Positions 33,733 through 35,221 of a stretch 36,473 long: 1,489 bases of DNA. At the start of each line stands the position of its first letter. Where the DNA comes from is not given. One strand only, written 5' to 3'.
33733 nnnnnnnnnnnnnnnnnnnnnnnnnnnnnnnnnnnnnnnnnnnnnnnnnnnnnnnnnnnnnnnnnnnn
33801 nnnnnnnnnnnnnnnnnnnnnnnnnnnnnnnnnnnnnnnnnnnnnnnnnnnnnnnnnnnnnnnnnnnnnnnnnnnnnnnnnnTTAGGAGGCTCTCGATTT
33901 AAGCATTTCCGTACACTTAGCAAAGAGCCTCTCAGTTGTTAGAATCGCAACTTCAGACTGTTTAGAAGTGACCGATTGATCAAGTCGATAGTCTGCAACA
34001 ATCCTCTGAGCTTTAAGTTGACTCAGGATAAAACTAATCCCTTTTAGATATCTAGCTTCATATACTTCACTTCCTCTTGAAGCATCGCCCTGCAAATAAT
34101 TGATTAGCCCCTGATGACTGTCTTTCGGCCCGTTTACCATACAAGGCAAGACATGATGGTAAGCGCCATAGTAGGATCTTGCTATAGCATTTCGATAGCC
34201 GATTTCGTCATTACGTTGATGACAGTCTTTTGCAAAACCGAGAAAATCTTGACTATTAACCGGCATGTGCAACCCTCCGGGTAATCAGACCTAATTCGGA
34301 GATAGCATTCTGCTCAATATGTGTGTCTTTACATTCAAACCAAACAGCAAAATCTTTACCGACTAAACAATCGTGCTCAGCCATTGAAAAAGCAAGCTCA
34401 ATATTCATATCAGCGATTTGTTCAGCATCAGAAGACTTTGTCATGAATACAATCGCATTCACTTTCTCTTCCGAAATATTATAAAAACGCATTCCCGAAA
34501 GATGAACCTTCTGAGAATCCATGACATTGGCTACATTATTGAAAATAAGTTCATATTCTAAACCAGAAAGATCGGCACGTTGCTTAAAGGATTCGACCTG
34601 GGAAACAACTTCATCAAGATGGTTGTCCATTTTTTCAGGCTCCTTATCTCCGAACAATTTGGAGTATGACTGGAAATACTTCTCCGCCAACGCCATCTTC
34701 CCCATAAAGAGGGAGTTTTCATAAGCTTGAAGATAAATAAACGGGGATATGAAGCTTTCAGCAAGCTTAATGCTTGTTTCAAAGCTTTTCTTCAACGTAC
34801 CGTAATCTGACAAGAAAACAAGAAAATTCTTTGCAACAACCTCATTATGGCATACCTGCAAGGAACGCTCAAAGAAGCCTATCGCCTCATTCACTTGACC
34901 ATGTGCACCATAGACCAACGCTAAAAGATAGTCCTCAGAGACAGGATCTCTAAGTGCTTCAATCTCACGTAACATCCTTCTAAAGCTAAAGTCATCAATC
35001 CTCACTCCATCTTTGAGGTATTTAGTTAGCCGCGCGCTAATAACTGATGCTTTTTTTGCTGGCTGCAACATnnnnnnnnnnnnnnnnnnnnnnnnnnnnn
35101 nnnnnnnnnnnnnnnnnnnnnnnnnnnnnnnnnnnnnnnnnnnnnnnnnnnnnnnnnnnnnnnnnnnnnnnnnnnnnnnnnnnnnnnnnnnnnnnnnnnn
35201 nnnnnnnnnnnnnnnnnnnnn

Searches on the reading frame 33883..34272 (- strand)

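Call 32: search_protein_families(library=pfam, proteins=[window:33883-34272:-], max_evalue=0.01)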
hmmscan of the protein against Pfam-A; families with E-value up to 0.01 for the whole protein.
window:33883-34272:- (129 aa): 0 families

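Call 33: search_protein_families(library=phrogs, proteins=[window:33883-34272:-], max_evalue=0.01)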
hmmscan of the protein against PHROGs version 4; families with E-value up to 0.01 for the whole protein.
window:33883-34272:- (129 aa): 1 family
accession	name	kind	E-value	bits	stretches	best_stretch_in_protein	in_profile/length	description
phrog_5176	-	unknown function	1.2e-29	103.7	1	3-125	1-131/132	-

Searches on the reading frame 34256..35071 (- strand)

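Call 32: search_protein_families(library=pfam, proteins=[window:34256-35071:-], max_evalue=0.01)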
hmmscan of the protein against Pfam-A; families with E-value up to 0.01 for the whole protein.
window:34256-35071:- (271 aa): 1 family
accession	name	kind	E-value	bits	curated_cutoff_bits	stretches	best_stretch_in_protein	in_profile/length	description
PF00515.34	TPR_1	-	0.0031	17.7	27.8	0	48-76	5-33/34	Tetratricopeptide repeat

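Call 33: search_protein_families(library=phrogs, proteins=[window:34256-35071:-], max_evalue=0.01)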
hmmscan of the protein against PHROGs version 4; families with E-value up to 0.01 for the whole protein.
window:34256-35071:- (271 aa): 2 families
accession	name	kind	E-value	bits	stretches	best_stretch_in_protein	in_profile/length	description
phrog_17809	-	unknown function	3.8e-38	132.1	1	1-256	2-253/258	-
phrog_22649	-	unknown function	0.00012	22.7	1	15-227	15-221/243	-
